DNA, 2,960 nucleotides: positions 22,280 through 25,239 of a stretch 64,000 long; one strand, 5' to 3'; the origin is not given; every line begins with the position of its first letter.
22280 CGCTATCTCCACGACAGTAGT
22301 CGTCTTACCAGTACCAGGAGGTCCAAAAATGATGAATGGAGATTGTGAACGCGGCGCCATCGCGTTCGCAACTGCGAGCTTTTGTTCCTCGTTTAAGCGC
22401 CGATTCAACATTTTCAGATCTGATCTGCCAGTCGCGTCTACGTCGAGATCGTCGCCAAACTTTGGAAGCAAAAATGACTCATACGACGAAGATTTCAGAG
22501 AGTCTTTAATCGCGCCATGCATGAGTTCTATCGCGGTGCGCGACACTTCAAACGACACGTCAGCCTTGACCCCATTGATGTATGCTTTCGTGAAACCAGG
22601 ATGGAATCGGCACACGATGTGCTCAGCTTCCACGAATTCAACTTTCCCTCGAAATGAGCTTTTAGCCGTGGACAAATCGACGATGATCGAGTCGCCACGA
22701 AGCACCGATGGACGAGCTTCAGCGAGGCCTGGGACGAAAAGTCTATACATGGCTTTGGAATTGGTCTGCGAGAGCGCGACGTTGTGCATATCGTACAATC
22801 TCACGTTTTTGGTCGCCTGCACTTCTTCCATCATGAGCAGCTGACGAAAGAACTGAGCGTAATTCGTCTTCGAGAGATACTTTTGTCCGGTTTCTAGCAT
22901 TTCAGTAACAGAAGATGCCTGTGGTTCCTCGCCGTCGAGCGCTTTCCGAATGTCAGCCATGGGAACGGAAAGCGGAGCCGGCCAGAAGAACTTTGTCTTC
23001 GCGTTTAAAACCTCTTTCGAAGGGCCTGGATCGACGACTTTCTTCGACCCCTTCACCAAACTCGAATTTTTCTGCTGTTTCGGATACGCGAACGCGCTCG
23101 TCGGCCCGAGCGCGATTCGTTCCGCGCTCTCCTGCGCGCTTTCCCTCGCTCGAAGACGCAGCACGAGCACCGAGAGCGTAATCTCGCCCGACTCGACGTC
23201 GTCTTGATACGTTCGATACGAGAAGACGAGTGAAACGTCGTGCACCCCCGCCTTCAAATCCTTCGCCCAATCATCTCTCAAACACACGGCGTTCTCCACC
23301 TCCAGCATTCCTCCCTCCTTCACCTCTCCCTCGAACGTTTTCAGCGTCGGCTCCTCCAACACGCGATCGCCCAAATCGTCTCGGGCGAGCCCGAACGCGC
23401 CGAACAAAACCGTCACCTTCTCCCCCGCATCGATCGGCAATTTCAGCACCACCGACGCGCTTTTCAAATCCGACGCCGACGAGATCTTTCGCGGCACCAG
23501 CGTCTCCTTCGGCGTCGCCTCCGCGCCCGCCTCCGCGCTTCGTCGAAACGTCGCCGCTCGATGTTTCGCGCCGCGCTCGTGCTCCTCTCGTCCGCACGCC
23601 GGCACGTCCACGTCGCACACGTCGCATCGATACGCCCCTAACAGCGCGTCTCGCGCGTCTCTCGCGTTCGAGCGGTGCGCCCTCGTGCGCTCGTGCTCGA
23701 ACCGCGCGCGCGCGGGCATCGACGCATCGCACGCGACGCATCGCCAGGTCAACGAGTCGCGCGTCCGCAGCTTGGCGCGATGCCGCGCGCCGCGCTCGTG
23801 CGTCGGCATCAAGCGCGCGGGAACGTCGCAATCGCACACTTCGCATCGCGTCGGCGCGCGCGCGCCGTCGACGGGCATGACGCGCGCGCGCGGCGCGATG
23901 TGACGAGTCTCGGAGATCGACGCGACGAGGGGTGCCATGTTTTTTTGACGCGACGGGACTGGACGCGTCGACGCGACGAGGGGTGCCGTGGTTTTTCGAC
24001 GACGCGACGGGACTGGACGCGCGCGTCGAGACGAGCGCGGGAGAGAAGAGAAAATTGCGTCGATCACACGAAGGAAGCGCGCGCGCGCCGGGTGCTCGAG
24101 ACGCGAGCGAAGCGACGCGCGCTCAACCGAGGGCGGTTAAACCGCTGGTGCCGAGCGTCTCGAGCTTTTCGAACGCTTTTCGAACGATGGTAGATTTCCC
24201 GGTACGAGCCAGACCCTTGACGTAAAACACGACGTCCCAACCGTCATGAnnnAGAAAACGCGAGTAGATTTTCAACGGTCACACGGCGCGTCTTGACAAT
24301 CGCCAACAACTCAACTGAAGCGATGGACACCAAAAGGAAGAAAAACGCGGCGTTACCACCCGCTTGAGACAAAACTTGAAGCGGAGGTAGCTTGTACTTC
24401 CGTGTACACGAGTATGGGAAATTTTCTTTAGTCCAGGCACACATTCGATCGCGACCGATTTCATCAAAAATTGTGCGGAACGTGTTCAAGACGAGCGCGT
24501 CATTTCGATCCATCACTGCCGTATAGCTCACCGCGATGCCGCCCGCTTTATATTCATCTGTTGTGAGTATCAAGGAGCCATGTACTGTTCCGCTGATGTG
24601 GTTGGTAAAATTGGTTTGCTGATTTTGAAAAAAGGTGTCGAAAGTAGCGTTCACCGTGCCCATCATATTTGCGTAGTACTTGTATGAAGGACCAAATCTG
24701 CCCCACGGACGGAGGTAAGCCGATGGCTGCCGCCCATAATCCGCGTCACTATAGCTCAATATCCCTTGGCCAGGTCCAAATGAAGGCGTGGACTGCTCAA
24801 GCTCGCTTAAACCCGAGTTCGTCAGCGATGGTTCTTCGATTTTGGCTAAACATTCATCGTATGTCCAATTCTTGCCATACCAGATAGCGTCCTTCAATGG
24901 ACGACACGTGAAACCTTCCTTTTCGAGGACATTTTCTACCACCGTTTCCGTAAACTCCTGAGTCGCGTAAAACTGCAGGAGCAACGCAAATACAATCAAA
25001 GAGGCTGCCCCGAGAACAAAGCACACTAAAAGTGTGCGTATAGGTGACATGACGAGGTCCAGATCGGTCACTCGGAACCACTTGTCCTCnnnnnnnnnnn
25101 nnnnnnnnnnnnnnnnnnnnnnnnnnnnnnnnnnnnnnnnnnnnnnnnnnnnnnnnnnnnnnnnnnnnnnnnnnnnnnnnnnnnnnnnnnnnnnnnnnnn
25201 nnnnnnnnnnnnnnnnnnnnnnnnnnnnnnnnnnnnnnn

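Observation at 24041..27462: Two ~110-130-bp direct copies of the ascorbate-peroxidase 3' end flank the triple-repeat membrane-protein gene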

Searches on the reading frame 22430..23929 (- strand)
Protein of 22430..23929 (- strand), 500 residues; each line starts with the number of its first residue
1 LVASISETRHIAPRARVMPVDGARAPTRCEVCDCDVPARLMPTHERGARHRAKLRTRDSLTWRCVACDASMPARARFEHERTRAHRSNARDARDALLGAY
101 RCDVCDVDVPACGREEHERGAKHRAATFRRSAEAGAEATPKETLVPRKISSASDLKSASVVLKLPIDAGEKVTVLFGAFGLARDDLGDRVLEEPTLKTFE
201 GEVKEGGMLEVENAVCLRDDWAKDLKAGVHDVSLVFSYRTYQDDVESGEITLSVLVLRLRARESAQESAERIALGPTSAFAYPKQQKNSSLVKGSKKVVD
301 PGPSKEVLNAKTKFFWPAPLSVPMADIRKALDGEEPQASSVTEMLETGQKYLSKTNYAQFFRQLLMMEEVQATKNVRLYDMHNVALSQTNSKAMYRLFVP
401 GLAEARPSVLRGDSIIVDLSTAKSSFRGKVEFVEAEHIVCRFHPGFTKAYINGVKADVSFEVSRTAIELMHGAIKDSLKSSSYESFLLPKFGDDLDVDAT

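Call 29: find_related_loci(query=window:22430-23929:-, collection=metagenome_contigs, flank=10000)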
Query window:22430-23929:- (500 aa) in metagenome_contigs; peptide patterns used: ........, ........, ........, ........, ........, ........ (x = any residue, [..] = any of these).
147 stretches matched a pattern; 9 encode a relative of the query (tblastn E <= 1e-3); 8 distinct loci.
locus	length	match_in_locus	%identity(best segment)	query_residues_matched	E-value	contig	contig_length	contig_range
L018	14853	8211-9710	98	1-500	0e+0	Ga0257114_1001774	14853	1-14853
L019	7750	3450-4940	98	1-500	0e+0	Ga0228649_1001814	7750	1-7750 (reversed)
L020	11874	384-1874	98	1-500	0e+0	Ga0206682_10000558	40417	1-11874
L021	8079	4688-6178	98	1-500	0e+0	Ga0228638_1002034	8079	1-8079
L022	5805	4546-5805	97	1-423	0e+0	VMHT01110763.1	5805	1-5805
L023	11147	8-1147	97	121-500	0e+0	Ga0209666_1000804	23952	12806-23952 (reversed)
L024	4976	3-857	97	216-500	0e+0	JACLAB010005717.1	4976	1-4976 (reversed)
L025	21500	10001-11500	98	1-500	0e+0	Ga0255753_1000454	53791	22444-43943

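Call 61: search_protein_families(library=pfam, proteins=[L023:7815-8312:+, L023:6230-6841:-, L023:8626-9480:+, L023:9551-10294:-], max_evalue=0.01)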
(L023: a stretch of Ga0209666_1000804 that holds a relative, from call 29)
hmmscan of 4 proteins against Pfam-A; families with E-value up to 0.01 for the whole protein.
L023:7815-8312:+ (165 aa): 1 family
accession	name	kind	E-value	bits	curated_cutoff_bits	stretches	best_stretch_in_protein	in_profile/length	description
PF01541.30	GIY-YIG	-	0.008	16.9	22.6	0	4-36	2-31/78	GIY-YIG catalytic domain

L023:6230-6841:- (203 aa): 0 families

L023:8626-9480:+ (284 aa): 0 families

L023:9551-10294:- (247 aa): 0 families

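Call 62: search_protein_families(library=phrogs, proteins=[L023:7815-8312:+, L023:6230-6841:-, L023:8626-9480:+, L023:9551-10294:-], max_evalue=0.001)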
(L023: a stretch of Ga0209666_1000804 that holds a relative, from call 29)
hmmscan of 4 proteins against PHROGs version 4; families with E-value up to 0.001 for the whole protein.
L023:7815-8312:+ (165 aa): 0 families

L023:6230-6841:- (203 aa): 0 families

L023:8626-9480:+ (284 aa): 0 families

L023:9551-10294:- (247 aa): 0 families

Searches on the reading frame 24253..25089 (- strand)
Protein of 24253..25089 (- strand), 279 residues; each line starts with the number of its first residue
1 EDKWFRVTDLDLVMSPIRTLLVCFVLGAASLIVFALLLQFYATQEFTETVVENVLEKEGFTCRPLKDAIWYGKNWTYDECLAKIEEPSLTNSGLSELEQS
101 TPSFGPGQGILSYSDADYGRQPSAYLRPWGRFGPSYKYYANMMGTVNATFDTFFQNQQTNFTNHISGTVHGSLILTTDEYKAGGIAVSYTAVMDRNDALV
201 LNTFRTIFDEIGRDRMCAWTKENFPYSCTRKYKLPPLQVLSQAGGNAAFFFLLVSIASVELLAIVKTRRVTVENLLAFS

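Call 65: predict_structure(alignment_id=A1)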
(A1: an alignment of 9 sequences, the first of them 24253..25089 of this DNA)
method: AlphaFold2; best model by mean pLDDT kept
length: 279 residues; sequences in the alignment: 9
mean_pLDDT: 65.0   pTM: 0.46
mean pLDDT of the five models: 65.0, 63.4, 62.7, 61.4, 59.6
residues with pLDDT >= 90: 31; 70-90: 93; 50-70: 78; < 50: 77
segments of 3 or more residues with pLDDT < 50: 1-12, 96-120, 134-136, 138-147, 159-161, 163-169, 177-182, 192-194, 272-279
pLDDT, mean of each block of 10 residues (from residue 1): 42 64 86 94 87 77 70 70 76 50 31 36 62 50 48 58 48 49 58 59 76 76 76 91 91 85 64 44
secondary structure, 60 per line:
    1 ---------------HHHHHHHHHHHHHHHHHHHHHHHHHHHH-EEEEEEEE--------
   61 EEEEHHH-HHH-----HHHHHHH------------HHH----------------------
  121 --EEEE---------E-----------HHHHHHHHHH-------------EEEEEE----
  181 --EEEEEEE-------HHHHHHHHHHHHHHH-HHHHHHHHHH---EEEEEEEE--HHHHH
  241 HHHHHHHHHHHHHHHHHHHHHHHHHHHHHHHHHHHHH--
elements in order: H16-43 E45-52 E61-64 H77-83 E123-126 H148-157 E171-176 E183-189 H197-211 H213-222 E226-233 H236-277
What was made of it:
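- Tried and rejected: An AlphaFold model of one repeat unit reached only pLDDT 65 (call 65).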

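Call 69: fold_search(model_id=the predicted structure, library=viral)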
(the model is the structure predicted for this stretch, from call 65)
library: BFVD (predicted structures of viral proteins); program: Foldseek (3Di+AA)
matches with E <= 10: 186; with E <= 0.001: 1
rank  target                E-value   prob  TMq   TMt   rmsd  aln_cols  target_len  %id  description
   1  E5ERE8                4.3e-06  1.00  0.33  0.23  32.0       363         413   14  (no name in the UniProt tables at hand)
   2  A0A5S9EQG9            8.8e-02  0.04  0.09  0.09  33.7       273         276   13  Neck protein [Tenacibaculum phage PTm1]
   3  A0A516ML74            4.6e-01  0.02  0.10  0.07  18.8       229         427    9  (no name in the UniProt tables at hand)
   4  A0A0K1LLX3            1.1e+00  0.06  0.14  0.15  14.2       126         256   13  Uncharacterized protein [Caulobacter phage Sansa]
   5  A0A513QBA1            1.2e+00  0.13  0.19  0.37   6.6       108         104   12  RNA-directed RNA polymerase (Fragment) [Porcine rotavirus A]
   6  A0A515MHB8            1.4e+00  0.08  0.13  0.33   5.0        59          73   22  Uncharacterized protein [Rhodococcus phage Sleepyhead]
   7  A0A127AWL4            1.5e+00  0.23  0.23  0.40   5.5       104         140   10  Uncharacterized protein [Bacillus phage SP-15]
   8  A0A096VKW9            1.5e+00  0.05  0.13  0.24  12.9        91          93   15  Uncharacterized protein [Synechococcus phage S-CBP2]
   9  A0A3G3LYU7            1.7e+00  0.09  0.19  0.18  14.9       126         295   12  Uncharacterized protein [Brevibacterium phage Cantare]
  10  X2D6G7                2.0e+00  0.04  0.14  0.20  13.9       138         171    7  Minor glycoprotein [Kibale red colobus virus 1]
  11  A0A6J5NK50            2.0e+00  0.04  0.13  0.19  16.8       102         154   13  Uncharacterized protein [uncultured Caudovirales phage]
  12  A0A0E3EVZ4            2.2e+00  0.06  0.14  0.24   8.5        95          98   10  Uncharacterized protein [Synechococcus phage ACG-2014f]
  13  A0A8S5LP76            2.2e+00  0.04  0.14  0.16  13.7       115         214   10  Uncharacterized protein [Siphoviridae sp. ctl0E3]
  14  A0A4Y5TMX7            2.3e+00  0.14  0.20  0.41   5.5        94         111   13  (no name in the UniProt tables at hand)
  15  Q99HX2                2.3e+00  0.06  0.15  0.27  11.7       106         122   11  ORF3 [Porcine adenovirus 5]
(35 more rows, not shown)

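Call 70: fold_search(model_id=the predicted structure, library=pdb)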
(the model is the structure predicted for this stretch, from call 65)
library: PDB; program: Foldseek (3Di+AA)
matches with E <= 10: 119; with E <= 0.001: 0
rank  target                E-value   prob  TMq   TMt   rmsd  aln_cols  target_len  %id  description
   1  6gav_B                1.7e+00  0.06  0.14  0.05  12.6       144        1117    6  Extremely 'open' clamp structure of DNA gyrase: role of the Corynebacteriales GyrB specific insert (released 2019-02-20)
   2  8tsw_E                1.8e+00  0.03  0.14  0.17  20.2       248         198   11  S. thermodepolymerans KpsMT-KpsE Apo 1 (released 2024-04-17)
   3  3fmb_A                1.9e+00  0.06  0.14  0.28  12.4       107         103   11  Crystal structure of dimeric protein of unknown function and ferredoxin-like fold (YP_212648.1) from Bacteroides fragi (released 2009-01-27)
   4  8z85_A                1.9e+00  0.01  0.08  0.05  28.0       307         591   11  Cryo-EM structure of Thogoto virus polymerase in transcription pre-initiation conformation 1 (released 2024-05-29)
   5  2nrq                  2.6e+00  0.02  0.12  0.18  18.6       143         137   10  Crystal structure of protein SSO0741 from Sulfolobus solfataricus, Pfam DUF54 (released 2006-11-28)
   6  4peo_B                2.8e+00  0.03  0.12  0.23   6.6        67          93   13  Crystal structure of a hypothetical protein from Staphylococcus aureus. (released 2015-05-06)
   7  7jil_k                2.9e+00  0.02  0.12  0.19  15.7       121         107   12  70S ribosome Flavobacterium johnsoniae (released 2020-12-02)
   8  8wjn_A                3.1e+00  0.11  0.17  0.11   5.2        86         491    9  Cryo-EM structure of 6-subunit Smc5/6 head region (released 2024-06-26)
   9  7kld_A                3.5e+00  0.04  0.12  0.23   7.0        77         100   10  Crystal Structure of an Essential Ribosomal Processing Protease Prp from S. aureus in complex with a covalently linked (released 2021-09-01)
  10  7yff_B                3.5e+00  0.03  0.10  0.05  11.0        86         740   13  Structure of GluN1a-GluN2D NMDA receptor in complex with agonist glycine and competitive antagonist CPP. (released 2023-04-12)
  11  7nfx_y                3.5e+00  0.02  0.12  0.18  18.6       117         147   16  Mammalian ribosome nascent chain complex with SRP and SRP receptor in early state A (released 2021-06-02)
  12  5b09                  3.7e+00  0.08  0.18  0.38  11.9        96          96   11  Polyketide cyclase OAC from Cannabis sativa bound with Olivetolic acid (released 2016-01-27)
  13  9i2q_C                3.7e+00  0.01  0.12  0.07  21.0       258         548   14  Wzc-K540M-3YE MgADP C1 (released 2025-04-30)
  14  2qts_B                3.7e+00  0.01  0.11  0.08  23.3       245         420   11  Structure of an acid-sensing ion channel 1 at 1.9 A resolution and low pH (released 2007-09-25)
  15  8tsi_H                3.9e+00  0.02  0.14  0.18  20.2       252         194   10  S. thermodepolymerans KpsMT-KpsE in complex with ADP:AlF4- (released 2024-04-17)
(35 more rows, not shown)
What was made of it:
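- Tried and rejected: The PDB search gave nothing (call 70).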
